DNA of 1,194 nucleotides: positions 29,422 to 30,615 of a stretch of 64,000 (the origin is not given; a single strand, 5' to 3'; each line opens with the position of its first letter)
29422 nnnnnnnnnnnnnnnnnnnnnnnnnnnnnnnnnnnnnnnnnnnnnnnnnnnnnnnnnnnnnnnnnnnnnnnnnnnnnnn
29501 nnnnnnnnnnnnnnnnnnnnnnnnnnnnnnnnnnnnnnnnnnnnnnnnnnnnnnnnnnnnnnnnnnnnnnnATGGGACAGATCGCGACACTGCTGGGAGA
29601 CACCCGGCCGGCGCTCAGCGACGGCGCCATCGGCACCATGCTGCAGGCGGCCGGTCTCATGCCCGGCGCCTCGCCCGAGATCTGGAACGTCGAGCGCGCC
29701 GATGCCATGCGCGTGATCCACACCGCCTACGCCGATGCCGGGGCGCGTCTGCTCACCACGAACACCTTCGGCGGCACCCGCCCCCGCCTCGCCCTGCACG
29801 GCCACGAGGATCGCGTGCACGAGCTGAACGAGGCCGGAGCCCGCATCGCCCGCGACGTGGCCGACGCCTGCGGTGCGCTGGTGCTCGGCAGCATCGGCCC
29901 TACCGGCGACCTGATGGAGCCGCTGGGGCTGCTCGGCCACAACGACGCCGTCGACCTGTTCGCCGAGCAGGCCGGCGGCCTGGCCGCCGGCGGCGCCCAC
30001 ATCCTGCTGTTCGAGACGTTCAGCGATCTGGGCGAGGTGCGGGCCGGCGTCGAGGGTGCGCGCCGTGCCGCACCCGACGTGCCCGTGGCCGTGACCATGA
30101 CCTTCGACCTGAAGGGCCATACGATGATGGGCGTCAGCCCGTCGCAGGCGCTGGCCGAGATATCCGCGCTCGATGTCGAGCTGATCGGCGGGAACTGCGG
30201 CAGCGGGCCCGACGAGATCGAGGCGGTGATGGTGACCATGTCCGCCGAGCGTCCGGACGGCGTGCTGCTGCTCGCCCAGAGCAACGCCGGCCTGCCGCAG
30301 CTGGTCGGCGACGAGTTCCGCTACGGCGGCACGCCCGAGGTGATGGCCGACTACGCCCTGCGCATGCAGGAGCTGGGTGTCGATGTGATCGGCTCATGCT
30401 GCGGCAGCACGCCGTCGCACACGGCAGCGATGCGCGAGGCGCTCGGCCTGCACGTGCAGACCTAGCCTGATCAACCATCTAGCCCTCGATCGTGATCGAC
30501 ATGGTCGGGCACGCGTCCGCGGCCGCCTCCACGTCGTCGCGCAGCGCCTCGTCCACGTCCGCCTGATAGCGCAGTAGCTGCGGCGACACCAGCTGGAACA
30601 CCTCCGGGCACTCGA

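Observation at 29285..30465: Stand-alone homocysteine-binding module: a methionine synthase split into separate genes?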

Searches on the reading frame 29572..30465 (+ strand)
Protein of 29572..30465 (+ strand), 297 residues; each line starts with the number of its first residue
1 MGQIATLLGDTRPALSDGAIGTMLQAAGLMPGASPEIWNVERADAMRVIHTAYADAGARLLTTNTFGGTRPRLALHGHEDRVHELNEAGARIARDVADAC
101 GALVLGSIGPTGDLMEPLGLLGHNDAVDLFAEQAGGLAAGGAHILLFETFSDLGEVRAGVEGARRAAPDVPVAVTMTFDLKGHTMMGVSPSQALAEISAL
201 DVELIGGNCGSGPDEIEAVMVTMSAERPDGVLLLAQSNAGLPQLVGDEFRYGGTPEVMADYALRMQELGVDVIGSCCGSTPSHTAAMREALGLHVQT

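Call 4: search_protein_families(library=pfam, proteins=[window:29572-30465:+], max_evalue=0.001)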
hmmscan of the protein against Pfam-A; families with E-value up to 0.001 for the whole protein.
window:29572-30465:+ (297 aa): 1 family
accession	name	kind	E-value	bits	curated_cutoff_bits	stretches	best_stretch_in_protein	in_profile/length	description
PF02574.22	S-methyl_trans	-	4.7e-61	207.6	22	1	15-291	2-283/283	Homocysteine S-methyltransferase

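Call 13: find_homologous_proteins(query=window:29572-30465:+, max_evalue=1e-10)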
Query window:29572-30465:+ (297 aa): 5690 proteins with E <= 1e-10 among 8000 candidates; the best 120 are listed.
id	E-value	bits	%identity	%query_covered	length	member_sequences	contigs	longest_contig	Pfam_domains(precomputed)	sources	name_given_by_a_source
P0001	3.4e-182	623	96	100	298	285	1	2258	PF02574.23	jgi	-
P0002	3.1e-181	620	98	99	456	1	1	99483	PF02574.23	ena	-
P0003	4.8e-179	613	95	100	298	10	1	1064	PF02574.23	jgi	jgi:5-methyltetrahydrofolate--homocysteine methyltransferase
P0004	6.0e-166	570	89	99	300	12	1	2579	PF02574.23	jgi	jgi:5-methyltetrahydrofolate--homocysteine methyltransferase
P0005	7.8e-165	566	89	99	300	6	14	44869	PF02574.23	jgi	jgi:5-methyltetrahydrofolate--homocysteine methyltransferase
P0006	3.1e-164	564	88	99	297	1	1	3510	PF02574.23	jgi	jgi:5-methyltetrahydrofolate--homocysteine methyltransferase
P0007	3.7e-163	560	88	99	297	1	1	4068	PF02574.23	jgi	jgi:5-methyltetrahydrofolate--homocysteine methyltransferase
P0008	7.3e-163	559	88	99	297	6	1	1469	PF02574.23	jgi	jgi:5-methyltetrahydrofolate--homocysteine methyltransferase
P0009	1.3e-161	555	87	99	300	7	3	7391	PF02574.23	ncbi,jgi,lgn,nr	ncbi:MAG: 5-methyltetrahydrofolate--homocysteine methyltransferase [Gaiellales bacterium]|jgi:5-meth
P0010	1.1e-160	552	87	99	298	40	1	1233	PF02574.23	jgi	-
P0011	1.8e-159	548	88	97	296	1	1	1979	PF02574.23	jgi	-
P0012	4.3e-159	547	87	99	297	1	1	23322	PF02574.23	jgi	jgi:methionine synthase I (cobalamin-dependent)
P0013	4.3e-159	547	86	99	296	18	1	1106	PF02574.23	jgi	-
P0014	1.6e-157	542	85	99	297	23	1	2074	PF02574.23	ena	-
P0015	1.6e-156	539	86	97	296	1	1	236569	PF02574.23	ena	-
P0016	1.8e-155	535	85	100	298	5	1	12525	PF02574.23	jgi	jgi:5-methyltetrahydrofolate--homocysteine methyltransferase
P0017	1.8e-155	535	85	97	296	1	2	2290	PF02574.23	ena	-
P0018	2.6e-155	535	84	99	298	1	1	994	PF02574.23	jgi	-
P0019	4.1e-155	534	84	99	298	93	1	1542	PF02574.23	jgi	jgi:methionine synthase I (cobalamin-dependent)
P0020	1.0e-154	533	85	98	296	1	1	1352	PF02574.23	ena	-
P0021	1.2e-154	532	85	98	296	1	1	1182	PF02574.23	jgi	-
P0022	1.4e-154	532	84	97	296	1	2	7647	PF02574.23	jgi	jgi:5-methyltetrahydrofolate--homocysteine methyltransferase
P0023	1.8e-154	532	85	98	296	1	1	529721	PF02574.23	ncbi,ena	-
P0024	3.5e-154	531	85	97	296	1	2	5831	PF02574.23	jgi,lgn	jgi:methionine synthase I (cobalamin-dependent)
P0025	3.6e-154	531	85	97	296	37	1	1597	PF02574.23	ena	-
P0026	1.7e-153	529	82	98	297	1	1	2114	PF02574.23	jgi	jgi:5-methyltetrahydrofolate--homocysteine methyltransferase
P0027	2.5e-153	528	83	98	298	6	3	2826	PF02574.23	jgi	jgi:5-methyltetrahydrofolate--homocysteine methyltransferase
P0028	1.9e-152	525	85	99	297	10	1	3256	PF02574.23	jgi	jgi:methionine synthase I (cobalamin-dependent)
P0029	2.0e-152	525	83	99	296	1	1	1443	PF02574.23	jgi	-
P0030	3.4e-151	521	82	97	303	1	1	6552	PF02574.23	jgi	jgi:5-methyltetrahydrofolate--homocysteine methyltransferase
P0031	3.2e-150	518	86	94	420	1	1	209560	PF02574.23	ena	-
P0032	4.0e-147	508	80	98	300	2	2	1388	PF02574.23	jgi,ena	jgi:5-methyltetrahydrofolate--homocysteine methyltransferase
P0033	2.9e-144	498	80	98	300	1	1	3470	PF02574.23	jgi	-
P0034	4.7e-144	498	80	98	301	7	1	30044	PF02574.23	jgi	jgi:5-methyltetrahydrofolate--homocysteine methyltransferase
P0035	5.5e-143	494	80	98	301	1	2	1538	PF02574.23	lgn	-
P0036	6.3e-143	494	77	100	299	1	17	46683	PF02574.23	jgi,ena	jgi:5-methyltetrahydrofolate--homocysteine methyltransferase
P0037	1.1e-142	493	77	100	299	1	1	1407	PF02574.23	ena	-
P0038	1.2e-142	493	77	100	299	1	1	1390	PF02574.23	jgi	jgi:5-methyltetrahydrofolate--homocysteine methyltransferase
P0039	1.4e-142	493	77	100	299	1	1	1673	PF02574.23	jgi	-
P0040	1.8e-142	493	77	100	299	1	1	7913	PF02574.23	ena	-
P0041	1.9e-142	492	77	100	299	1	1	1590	PF02574.23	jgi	jgi:methionine synthase I (cobalamin-dependent)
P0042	2.1e-142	492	77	100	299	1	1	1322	PF02574.23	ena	-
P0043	3.5e-142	492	79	99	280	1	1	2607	PF02574.23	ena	-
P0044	1.2e-141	490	77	100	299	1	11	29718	PF02574.23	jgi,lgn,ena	jgi:5-methyltetrahydrofolate--homocysteine methyltransferase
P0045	2.7e-141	489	77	100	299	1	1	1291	PF02574.23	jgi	-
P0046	3.2e-141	488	77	100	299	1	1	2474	PF02574.23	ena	-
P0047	3.4e-141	488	77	100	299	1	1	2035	PF02574.23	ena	-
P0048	3.4e-141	488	80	97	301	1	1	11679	PF02574.23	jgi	jgi:5-methyltetrahydrofolate--homocysteine methyltransferase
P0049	5.9e-141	488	77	100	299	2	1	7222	PF02574.23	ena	-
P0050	8.7e-141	487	77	100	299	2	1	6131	PF02574.23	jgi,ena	jgi:5-methyltetrahydrofolate--homocysteine methyltransferase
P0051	1.0e-140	487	77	100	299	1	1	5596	PF02574.23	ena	-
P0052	1.1e-140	487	77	100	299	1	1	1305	PF02574.23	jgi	jgi:5-methyltetrahydrofolate--homocysteine methyltransferase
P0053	1.2e-140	487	77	100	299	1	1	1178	PF02574.23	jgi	jgi:5-methyltetrahydrofolate--homocysteine methyltransferase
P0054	1.3e-140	486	77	100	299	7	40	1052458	PF02574.23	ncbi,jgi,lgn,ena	ncbi:MAG: homocysteine S-methyltransferase family protein [Gaiellales bacterium]|jgi:5-methyltetrahy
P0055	1.6e-140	486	77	100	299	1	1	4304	PF02574.23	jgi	jgi:5-methyltetrahydrofolate--homocysteine methyltransferase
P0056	2.1e-140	486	77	100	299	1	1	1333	PF02574.23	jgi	jgi:5-methyltetrahydrofolate--homocysteine methyltransferase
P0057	2.4e-140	486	77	100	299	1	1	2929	PF02574.23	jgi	-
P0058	3.2e-140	485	80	97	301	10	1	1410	PF02574.23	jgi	jgi:5-methyltetrahydrofolate--homocysteine methyltransferase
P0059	4.1e-140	485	76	100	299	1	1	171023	PF02574.23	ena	-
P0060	4.1e-140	485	80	96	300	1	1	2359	PF02574.23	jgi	-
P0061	7.7e-140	484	76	100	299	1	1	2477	PF02574.23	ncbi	-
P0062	9.5e-140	484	76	100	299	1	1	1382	PF02574.23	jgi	jgi:5-methyltetrahydrofolate--homocysteine methyltransferase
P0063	1.1e-139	483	76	100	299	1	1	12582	PF02574.23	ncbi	-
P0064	1.2e-139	483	78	97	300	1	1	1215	PF02574.23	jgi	-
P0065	1.7e-139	483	76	100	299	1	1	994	PF02574.23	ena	-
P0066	1.4e-138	480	76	100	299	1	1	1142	PF02574.23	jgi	-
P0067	1.2e-136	473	77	98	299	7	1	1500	PF02574.23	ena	-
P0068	1.1e-135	470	75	98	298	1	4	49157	PF02574.23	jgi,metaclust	jgi:5-methyltetrahydrofolate--homocysteine methyltransferase|metaclust:\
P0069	9.1e-125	434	74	97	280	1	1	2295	PF02574.23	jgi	jgi:5-methyltetrahydrofolate--homocysteine methyltransferase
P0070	2.7e-113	397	64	98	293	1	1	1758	PF02574.23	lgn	-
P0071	1.1e-111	392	82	75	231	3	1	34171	PF02574.23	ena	-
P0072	5.1e-109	383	77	79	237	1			PF02574.23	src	-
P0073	3.0e-107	377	61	98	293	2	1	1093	PF02574.23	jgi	jgi:5-methyltetrahydrofolate--homocysteine methyltransferase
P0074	2.2e-105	371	62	94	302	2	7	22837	PF02574.23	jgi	jgi:5-methyltetrahydrofolate--homocysteine methyltransferase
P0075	5.5e-105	370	63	97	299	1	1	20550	PF02574.23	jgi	jgi:5-methyltetrahydrofolate--homocysteine methyltransferase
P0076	6.3e-105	369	62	94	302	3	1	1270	PF02574.23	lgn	-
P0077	8.6e-105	369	61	94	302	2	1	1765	PF02574.23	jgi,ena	jgi:5-methyltetrahydrofolate--homocysteine methyltransferase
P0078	9.0e-105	369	62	94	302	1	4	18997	PF02574.23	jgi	jgi:5-methyltetrahydrofolate--homocysteine methyltransferase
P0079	1.1e-104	369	62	94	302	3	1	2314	PF02574.23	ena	-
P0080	2.1e-104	368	62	93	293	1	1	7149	PF02574.23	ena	-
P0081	2.2e-104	368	62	94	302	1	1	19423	PF02574.23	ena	-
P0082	3.5e-104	367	58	95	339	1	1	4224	PF02574.23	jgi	-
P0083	3.7e-104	367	60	97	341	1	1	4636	PF02574.23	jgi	jgi:5-methyltetrahydrofolate--homocysteine methyltransferase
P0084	4.5e-104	367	61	94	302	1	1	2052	PF02574.23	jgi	jgi:5-methyltetrahydrofolate--homocysteine methyltransferase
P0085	6.0e-104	366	61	93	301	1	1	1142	PF02574.23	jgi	-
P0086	6.1e-104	366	61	93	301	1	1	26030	PF02574.23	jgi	jgi:methionine synthase I (cobalamin-dependent)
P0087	8.8e-104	366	64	93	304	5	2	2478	PF02574.23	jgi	jgi:5-methyltetrahydrofolate--homocysteine methyltransferase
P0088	9.7e-104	365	61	94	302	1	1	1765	PF02574.23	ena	-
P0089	1.0e-103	365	61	94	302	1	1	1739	PF02574.23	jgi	jgi:5-methyltetrahydrofolate--homocysteine methyltransferase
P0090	1.1e-103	365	62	94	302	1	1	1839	PF02574.23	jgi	jgi:5-methyltetrahydrofolate--homocysteine methyltransferase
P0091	1.1e-103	365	61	94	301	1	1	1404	PF02574.23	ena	-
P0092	1.1e-103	365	61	94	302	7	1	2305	PF02574.23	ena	-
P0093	1.3e-103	365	62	94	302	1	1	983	PF02574.23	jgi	jgi:5-methyltetrahydrofolate--homocysteine methyltransferase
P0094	1.3e-103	365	62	94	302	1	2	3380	PF02574.23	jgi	jgi:5-methyltetrahydrofolate--homocysteine methyltransferase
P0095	1.4e-103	365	61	94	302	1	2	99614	PF02574.23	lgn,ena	-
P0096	1.8e-103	365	61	94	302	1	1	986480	PF02574.23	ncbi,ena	-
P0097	1.9e-103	364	61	94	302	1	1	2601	PF02574.23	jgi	jgi:methionine synthase I (cobalamin-dependent)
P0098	3.3e-103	364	61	94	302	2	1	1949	PF02574.23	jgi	jgi:5-methyltetrahydrofolate--homocysteine methyltransferase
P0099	3.4e-103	364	61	94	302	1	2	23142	PF02574.23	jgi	jgi:5-methyltetrahydrofolate--homocysteine methyltransferase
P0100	3.6e-103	364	61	93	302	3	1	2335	PF02574.23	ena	-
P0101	5.3e-103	363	60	97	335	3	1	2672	PF02574.23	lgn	-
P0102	5.4e-103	363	60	94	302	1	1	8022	PF02574.23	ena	-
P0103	5.6e-103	363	62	93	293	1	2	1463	PF02574.23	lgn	-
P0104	8.5e-103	362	61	94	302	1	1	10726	PF02574.23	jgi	jgi:methionine synthase I (cobalamin-dependent)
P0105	9.0e-103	362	62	93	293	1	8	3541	PF02574.23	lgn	-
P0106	1.3e-102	362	82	72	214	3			PF02574.23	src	-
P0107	1.4e-102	362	62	93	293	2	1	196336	PF02574.23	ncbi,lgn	ncbi:MAG: homocysteine S-methyltransferase family protein [Kineosporiaceae bacterium]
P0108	1.8e-102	361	60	98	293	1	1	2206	PF02574.23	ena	-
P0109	2.3e-102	361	60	99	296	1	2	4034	PF02574.23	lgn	-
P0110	2.4e-102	361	60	94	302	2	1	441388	PF02574.23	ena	-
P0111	2.5e-102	361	61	94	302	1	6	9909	PF02574.23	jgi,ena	jgi:5-methyltetrahydrofolate--homocysteine methyltransferase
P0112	2.6e-102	361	61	94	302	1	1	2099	PF02574.23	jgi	jgi:5-methyltetrahydrofolate--homocysteine methyltransferase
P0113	2.7e-102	361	61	94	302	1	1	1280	PF02574.23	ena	-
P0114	3.0e-102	361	57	97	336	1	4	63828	PF02574.23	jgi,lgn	-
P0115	3.5e-102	360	60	94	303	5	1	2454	PF02574.23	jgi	jgi:5-methyltetrahydrofolate--homocysteine methyltransferase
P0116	3.8e-102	360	60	98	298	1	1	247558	PF02574.23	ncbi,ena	-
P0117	3.9e-102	360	57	97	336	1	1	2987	PF02574.23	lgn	-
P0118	4.3e-102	360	59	98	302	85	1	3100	PF02574.23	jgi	-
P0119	5.3e-102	360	63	94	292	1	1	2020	PF02574.23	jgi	jgi:5-methyltetrahydrofolate--homocysteine methyltransferase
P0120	6.0e-102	360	57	97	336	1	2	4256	PF02574.23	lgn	-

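Call 32: search_solved_structures(query=window:29572-30465:+, max_evalue=0.00001, show_alignments=1)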
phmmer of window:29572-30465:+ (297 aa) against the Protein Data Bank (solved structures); distinct sequences matched with E-value up to 0.00001: 12.
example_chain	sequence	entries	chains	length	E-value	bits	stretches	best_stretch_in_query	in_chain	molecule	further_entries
8ssc_A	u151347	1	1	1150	4.1e-47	164.7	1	12-291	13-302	Methionine synthase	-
1q7m_A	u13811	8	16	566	4e-46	161.5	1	6-292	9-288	5-methyltetrahydrofolate S-homocysteine methyltransferase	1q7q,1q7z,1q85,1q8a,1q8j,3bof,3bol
8g3h_A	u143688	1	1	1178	1.2e-44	156.7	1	12-292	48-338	Methionine synthase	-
9cbr_A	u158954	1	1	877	1.2e-44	156.7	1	12-291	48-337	Methionine synthase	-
9cbp_A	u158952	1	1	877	4.3e-43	151.5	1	12-291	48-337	Methionine synthase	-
4ccz_A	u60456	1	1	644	1.1e-21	81.3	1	35-291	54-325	METHIONINE SYNTHASE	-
9ssp_A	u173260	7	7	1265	3.7e-21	79.6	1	35-291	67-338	Methionine synthase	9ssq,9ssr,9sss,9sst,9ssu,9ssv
1lt7_A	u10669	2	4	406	7.3e-16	62.2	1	16-291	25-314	BETAINE-HOMOCYSTEINE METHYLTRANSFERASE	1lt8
1umy_A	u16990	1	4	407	2.6e-15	60.4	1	15-291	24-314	Betaine--homocysteine S-methyltransferase 1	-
8d45_A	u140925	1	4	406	1.6e-14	57.8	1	16-291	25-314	Betaine--homocysteine S-methyltransferase 1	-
4m3p_A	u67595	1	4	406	1.8e-14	57.6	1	16-291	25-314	Betaine--homocysteine S-methyltransferase 1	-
5dml_A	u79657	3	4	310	6.4e-08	36.1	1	10-288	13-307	Homocysteine S-methyltransferase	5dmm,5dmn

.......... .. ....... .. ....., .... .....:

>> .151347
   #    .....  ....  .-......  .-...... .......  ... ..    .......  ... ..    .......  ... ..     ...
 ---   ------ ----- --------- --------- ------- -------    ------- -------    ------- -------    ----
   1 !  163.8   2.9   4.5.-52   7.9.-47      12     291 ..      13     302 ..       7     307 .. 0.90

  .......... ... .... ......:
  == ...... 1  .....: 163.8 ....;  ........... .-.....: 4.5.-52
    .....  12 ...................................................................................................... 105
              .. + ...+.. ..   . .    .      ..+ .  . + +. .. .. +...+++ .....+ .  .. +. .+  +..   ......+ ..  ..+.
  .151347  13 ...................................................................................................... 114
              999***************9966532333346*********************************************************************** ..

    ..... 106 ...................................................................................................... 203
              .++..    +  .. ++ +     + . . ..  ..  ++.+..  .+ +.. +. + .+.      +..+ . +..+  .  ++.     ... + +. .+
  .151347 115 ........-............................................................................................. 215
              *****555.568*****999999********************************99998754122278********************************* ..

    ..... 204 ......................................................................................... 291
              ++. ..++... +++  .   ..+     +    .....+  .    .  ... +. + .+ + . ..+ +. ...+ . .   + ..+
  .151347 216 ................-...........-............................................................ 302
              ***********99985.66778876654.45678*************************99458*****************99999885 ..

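Call 33: search_protein_families(library=ncbifam, proteins=[window:29572-30465:+], max_evalue=0.001)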
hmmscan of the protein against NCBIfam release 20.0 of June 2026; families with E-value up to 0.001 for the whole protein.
window:29572-30465:+ (297 aa): 5 families
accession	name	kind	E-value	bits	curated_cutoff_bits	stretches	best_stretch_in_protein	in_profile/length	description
NF005718.0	PRK07534.1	equivalog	1.6e-87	294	338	1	4-293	6-296/337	betaine--homocysteine S-methyltransferase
NF006396.0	PRK08645.1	equivalog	6.4e-70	235.9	453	1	12-291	11-284/611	bifunctional homocysteine S-methyltransferase/methylenetetrahydrofolate reductase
TIGR02082.1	metH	equivalog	3.1e-43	147.6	1010.85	1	16-290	8-311/1182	methionine synthase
NF007024.0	PRK09490.1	equivalog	7.9e-31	106.7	1497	1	36-291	58-329/1234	methionine synthase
NF007020.0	PRK09485.1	equivalog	6e-19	68.2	215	1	3-291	3-303/306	homocysteine S-methyltransferase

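Call 70: find_encoding_contigs(protein=P0107, flank=10000, max_places=1)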
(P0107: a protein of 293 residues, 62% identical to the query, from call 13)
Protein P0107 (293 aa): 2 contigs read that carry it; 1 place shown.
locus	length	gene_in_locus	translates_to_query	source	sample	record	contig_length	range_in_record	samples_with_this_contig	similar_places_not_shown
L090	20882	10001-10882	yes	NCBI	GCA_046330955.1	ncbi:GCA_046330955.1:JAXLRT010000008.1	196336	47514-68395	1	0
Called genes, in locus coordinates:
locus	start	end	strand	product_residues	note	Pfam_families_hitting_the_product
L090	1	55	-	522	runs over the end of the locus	PF07732:Cu-oxidase_3, PF00394:Cu-oxidase, PF07731:Cu-oxidase_2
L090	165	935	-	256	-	PF18029:Glyoxalase_6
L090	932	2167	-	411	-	PF07995:GSDH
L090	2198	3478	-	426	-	PF01266:DAO (faint), PF03486:HI0933_like (faint), PF07992:Pyr_redox_2, PF13450:NAD_binding_8 (faint), PF13738:Pyr_redox_3 (faint), PF00070:Pyr_redox, PF14759:Reductase_C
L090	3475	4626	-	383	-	PF01326:PPDK_N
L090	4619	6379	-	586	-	PF27448:Rph_4th, PF00391:PEP-utilizers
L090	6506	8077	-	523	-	PF00672:HAMP (weak), PF00015:MCPsignal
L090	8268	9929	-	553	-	PF02776:TPP_enzyme_N, PF00205:TPP_enzyme_M, PF02775:TPP_enzyme_C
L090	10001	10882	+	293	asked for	PF02574:S-methyl_trans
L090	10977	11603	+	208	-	PF04542:Sigma70_r2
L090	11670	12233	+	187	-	-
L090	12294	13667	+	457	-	PF05231:MASE1, PF00990:GGDEF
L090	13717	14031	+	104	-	PF27609:Rv1322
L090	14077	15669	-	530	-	PF00296:Bac_luciferase, PF01814:Hemerythrin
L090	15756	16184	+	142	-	PF01475:FUR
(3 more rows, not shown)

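Call 71: find_encoding_contigs(protein=P0116, flank=10000, max_places=1)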
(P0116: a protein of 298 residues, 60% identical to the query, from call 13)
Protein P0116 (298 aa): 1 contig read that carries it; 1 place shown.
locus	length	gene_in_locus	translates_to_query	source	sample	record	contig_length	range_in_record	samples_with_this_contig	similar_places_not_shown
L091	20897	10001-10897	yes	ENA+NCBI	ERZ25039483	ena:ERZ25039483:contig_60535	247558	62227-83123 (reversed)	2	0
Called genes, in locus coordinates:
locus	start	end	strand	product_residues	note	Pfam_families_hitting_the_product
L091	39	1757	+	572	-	PF00535:Glycos_transf_2, PF13641:Glyco_tranf_2_3, PF13506:Glyco_transf_21, PF13632:Glyco_trans_2_3, PF03552:Cellulose_synt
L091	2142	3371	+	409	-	-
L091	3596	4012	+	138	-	PF17652:Glyco_hydro81C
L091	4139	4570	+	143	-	PF17652:Glyco_hydro81C (weak)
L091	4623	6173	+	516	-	PF04675:DNA_ligase_A_N, PF01068:DNA_ligase_A_M, PF04679:DNA_ligase_A_C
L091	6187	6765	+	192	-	PF00440:TetR_N (weak)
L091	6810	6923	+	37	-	-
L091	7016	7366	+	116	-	-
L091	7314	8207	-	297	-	PF02551:Acyl_CoA_thio (weak), PF13622:4HBT_3, PF20789:4HBT_3C, PF02551:Acyl_CoA_thio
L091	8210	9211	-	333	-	PF09754:PAC2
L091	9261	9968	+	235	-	PF08713:DNA_alkylation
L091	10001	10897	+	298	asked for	PF02574:S-methyl_trans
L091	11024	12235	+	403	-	PF00108:Thiolase_N, PF02803:Thiolase_C, PF22691:Thiolase_C_1 (faint)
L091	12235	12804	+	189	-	PF00378:ECH_1, PF16113:ECH_2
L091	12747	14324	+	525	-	PF02737:3HCDH_N, PF00725:3HCDH (weak)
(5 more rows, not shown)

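Call 72: find_encoding_contigs(protein=P0114, flank=10000, max_places=1)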
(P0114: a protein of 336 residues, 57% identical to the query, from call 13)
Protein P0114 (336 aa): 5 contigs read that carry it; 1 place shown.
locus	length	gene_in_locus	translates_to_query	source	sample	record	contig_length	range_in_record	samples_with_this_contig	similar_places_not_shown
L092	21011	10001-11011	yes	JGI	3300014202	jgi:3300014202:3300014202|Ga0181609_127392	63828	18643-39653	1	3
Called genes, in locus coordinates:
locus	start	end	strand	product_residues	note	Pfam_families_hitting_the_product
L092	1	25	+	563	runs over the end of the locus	PF00496:SBP_bac_5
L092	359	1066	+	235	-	PF16697:Yop-YscD_cpl, PF00498:FHA, PF00486:Trans_reg_C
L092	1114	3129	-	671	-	PF00005:ABC_tran, PF02463:SMC_N (faint), PF13476:AAA_23 (faint), PF13555:AAA_29 (faint), PF12848:ABC_tran_Xtn, PF00005:ABC_tran, PF13304:AAA_21 (weak), PF16326:ABC_tran_CTD, +6 more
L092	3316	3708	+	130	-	PF18929:DUF5678 (weak)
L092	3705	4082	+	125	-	PF00077:RVP, PF13650:Asp_protease_2 (weak), PF13975:gag-asp_proteas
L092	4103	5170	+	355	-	PF03576:Peptidase_S58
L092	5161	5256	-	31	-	-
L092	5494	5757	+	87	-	PF04014:MazE_antitoxin (weak)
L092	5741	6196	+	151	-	PF13470:PIN_3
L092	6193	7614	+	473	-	PF00206:Lyase_1, PF10397:ADSL_C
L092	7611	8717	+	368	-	PF01728:FtsJ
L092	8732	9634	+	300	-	PF04439:Adenyl_transf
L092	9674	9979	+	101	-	PF13769:Virulence_fact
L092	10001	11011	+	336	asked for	PF02574:S-methyl_trans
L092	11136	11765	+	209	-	PF07796:DUF1638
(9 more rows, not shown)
